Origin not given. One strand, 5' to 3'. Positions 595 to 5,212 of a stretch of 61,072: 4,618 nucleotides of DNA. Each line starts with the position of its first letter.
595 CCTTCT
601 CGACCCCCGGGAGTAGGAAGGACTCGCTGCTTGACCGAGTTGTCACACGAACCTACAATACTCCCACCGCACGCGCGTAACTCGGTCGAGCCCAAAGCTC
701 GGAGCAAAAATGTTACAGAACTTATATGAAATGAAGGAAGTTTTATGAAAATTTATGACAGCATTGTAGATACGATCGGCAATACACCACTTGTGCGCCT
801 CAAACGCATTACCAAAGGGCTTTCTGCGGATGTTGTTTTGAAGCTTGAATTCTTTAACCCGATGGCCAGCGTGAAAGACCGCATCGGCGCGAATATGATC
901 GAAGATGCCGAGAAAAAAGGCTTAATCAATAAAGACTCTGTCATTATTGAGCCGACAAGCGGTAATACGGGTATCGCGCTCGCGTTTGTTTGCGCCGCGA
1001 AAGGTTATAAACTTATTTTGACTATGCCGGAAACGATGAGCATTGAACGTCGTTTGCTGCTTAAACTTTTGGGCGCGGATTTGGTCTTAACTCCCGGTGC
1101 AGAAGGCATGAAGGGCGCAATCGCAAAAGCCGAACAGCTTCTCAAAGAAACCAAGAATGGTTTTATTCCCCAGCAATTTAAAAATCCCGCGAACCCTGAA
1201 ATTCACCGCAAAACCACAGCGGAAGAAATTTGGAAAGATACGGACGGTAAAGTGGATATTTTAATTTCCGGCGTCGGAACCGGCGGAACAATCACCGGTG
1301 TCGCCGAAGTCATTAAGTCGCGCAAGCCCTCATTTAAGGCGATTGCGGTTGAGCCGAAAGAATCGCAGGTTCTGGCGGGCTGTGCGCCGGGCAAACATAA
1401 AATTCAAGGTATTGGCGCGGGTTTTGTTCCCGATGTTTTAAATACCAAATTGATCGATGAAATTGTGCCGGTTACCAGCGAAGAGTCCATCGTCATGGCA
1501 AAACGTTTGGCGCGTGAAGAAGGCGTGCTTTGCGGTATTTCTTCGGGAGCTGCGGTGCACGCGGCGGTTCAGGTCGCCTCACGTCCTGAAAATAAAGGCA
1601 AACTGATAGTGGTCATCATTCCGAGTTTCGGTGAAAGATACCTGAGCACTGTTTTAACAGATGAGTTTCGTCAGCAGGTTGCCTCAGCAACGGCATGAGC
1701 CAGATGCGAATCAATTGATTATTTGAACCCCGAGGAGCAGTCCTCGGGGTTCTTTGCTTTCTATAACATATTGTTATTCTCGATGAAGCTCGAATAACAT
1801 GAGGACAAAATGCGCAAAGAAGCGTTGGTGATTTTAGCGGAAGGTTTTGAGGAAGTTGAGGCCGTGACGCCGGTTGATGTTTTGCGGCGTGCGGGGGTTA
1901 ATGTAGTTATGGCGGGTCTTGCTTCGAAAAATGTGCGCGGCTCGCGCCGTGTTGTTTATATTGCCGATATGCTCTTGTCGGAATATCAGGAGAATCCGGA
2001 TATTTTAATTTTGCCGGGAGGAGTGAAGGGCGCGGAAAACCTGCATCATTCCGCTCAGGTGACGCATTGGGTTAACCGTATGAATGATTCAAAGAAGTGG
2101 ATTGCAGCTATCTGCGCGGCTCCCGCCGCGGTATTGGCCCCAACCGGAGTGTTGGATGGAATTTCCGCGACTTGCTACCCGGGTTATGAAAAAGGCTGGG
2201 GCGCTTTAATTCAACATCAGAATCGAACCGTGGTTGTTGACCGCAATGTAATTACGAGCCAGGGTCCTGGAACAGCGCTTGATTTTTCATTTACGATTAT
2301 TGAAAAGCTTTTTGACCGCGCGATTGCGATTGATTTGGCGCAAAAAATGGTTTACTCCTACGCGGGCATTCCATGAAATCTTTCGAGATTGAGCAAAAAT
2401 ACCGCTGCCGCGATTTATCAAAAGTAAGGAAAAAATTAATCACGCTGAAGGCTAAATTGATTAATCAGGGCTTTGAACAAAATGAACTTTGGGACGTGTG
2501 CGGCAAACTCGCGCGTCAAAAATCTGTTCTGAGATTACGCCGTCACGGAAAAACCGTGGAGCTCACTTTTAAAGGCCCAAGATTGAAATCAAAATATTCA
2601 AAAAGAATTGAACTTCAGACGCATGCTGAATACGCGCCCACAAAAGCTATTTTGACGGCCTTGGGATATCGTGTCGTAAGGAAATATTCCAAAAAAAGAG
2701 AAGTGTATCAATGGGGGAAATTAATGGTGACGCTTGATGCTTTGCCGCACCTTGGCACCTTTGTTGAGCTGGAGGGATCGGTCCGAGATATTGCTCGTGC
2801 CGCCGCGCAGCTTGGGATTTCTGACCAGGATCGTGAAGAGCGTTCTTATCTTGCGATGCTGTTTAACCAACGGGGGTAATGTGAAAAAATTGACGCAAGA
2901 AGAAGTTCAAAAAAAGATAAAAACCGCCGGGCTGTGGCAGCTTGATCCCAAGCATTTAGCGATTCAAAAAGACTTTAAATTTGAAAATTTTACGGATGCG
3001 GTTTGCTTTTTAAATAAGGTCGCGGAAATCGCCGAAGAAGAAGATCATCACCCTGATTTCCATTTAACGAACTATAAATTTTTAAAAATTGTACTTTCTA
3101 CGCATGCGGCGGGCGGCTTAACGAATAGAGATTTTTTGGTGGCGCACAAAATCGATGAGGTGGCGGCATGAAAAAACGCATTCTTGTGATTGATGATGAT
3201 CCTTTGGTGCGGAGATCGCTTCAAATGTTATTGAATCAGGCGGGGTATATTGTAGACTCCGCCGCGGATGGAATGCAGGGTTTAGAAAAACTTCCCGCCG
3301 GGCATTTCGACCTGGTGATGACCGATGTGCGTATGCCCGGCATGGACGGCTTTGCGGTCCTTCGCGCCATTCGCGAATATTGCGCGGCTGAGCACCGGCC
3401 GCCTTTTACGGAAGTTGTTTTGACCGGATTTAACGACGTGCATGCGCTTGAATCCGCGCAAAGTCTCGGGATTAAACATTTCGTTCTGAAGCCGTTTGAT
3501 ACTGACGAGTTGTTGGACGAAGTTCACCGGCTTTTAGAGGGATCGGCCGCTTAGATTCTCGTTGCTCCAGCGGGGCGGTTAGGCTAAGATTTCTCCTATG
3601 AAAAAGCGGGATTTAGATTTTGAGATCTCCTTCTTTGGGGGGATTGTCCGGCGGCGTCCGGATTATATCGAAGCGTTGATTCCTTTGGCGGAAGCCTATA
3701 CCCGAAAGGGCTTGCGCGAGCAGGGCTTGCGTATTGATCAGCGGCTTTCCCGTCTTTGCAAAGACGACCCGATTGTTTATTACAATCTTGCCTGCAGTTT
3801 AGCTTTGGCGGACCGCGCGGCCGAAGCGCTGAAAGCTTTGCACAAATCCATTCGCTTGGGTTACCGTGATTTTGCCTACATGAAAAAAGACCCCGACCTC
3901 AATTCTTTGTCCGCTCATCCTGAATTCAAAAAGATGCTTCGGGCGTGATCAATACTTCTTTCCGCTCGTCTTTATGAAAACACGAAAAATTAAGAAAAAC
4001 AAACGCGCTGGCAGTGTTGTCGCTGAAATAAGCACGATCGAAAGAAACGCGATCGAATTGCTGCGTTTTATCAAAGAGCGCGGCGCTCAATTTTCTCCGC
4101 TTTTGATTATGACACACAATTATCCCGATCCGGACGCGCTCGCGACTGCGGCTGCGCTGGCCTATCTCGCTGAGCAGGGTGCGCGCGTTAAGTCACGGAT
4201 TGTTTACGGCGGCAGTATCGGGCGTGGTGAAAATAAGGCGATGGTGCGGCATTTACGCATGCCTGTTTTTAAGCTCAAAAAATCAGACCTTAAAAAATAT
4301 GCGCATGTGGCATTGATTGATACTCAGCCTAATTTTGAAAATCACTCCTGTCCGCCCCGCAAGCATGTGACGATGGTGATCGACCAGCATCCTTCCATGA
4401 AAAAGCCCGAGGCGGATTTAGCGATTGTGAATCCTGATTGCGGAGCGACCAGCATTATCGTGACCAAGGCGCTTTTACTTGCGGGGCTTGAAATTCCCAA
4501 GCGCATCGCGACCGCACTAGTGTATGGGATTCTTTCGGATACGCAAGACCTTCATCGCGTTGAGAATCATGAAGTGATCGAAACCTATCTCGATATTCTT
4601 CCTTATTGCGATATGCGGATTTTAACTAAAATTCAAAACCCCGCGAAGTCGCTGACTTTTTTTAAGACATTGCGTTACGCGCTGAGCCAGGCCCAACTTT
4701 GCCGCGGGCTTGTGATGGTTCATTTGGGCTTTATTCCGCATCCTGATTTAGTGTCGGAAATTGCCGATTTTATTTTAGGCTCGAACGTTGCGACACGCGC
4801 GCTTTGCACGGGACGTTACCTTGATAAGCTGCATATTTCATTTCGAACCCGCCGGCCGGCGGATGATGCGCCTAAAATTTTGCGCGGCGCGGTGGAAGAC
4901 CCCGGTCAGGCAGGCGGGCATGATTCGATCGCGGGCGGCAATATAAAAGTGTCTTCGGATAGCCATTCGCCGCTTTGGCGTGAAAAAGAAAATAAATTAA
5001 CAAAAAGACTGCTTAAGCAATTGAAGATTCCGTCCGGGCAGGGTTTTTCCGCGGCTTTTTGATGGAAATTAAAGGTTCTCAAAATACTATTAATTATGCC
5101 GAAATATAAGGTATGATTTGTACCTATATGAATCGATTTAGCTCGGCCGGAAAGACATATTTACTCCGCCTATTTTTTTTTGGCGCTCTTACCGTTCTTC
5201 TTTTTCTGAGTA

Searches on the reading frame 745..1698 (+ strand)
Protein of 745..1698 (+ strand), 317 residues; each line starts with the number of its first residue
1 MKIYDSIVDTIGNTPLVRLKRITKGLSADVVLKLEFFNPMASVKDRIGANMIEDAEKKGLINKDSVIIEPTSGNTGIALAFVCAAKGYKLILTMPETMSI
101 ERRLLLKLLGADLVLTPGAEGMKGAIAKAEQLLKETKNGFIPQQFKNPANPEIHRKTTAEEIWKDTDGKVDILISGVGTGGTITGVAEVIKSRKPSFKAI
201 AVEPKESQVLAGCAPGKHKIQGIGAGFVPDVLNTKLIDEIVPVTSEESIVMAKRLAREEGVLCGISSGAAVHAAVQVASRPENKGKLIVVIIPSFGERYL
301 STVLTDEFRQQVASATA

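Call 31: search_protein_families(library=ncbifam, proteins=[window:745-1698:+], max_evalue=0.00001)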
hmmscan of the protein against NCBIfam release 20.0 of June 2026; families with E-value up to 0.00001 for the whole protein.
window:745-1698:+ (317 aa): 35 families (the best 25 are shown)
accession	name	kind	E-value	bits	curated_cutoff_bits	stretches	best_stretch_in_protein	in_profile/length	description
TIGR01139.1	cysK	equivalog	7.6e-141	468.6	350.95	1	8-304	2-297/298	cysteine synthase A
TIGR01136.1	cysKM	subfamily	1e-135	451.9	344.15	1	8-304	2-298/299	cysteine synthase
NF007989.0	PRK10717.1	equivalog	2.8e-103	345.5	387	1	1-309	2-322/334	cysteine synthase A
TIGR01137.1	cysta_beta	equivalog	2e-99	333.4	510.25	1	4-310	2-316/457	cystathionine beta-synthase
NF008735.0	PRK11761.1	equivalog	4.9e-88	295.2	413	1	4-304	3-293/296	cysteine synthase CysM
TIGR01138.1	cysM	equivalog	1.4e-84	284.1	394.2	1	7-304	2-289/290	cysteine synthase B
TIGR03945.1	PLP_SbnA_fam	equivalog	1.3e-71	241.2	349.95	1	8-307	2-302/304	2,3-diaminopropionate biosynthesis protein SbnA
NF053679.1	CysteaSynCapA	equivalog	2.3e-70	237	600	1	2-310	5-325/329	cysteate synthase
NF052478.1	CystDsulMYC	equivalog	1.9e-18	66.9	600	1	27-310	36-331/354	L-cysteine desulfhydrase Cds1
NF005292.0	PRK06815.1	equivalog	3.1e-18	65.9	371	1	7-292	15-303/320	threonine/serine dehydratase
NF006674.0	PRK09224.1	subfamily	7.2e-18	64.6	577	1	7-221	19-226/508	threonine ammonia-lyase IlvA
NF006390.0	PRK08639.1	equivalog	7.6e-18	64.7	421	1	5-212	17-220/418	threonine ammonia-lyase IlvA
TIGR01124.1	ilvA_2Cterm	equivalog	1.8e-17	63.1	411.3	1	7-213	11-210/499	threonine ammonia-lyase, biosynthetic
NF006094.0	PRK08246.1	subfamily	2.1e-17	63.5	331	1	5-240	15-236/310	serine/threonine dehydratase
TIGR01127.1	ilvA_1Cterm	equivalog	2.4e-16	59.7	378.75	1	14-292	1-281/380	threonine ammonia-lyase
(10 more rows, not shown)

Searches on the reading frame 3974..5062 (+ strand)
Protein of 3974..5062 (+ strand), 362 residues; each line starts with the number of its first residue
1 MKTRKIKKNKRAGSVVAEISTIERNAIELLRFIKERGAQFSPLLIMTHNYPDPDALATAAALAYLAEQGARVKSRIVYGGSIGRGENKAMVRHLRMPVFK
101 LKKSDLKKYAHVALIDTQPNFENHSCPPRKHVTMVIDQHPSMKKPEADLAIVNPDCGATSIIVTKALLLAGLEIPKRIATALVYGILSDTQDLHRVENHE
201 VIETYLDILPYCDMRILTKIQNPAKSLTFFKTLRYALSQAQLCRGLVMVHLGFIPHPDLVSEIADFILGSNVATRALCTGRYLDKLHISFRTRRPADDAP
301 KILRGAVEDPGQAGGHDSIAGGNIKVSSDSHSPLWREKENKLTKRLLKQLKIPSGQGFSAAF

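Call 31: search_protein_families(library=ncbifam, proteins=[window:3974-5062:+], max_evalue=0.00001)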
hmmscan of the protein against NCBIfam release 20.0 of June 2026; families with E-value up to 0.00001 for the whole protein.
window:3974-5062:+ (362 aa): 2 families
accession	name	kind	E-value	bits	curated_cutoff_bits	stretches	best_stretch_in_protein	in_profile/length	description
NF003877.0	PRK05427.1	equivalog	1.4e-12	47.7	283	1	43-191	4-150/308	manganese-dependent inorganic pyrophosphatase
NF011442.0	PRK14869.1-4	equivalog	1.7e-06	26.7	400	0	151-192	347-388/543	putative manganese-dependent inorganic diphosphatase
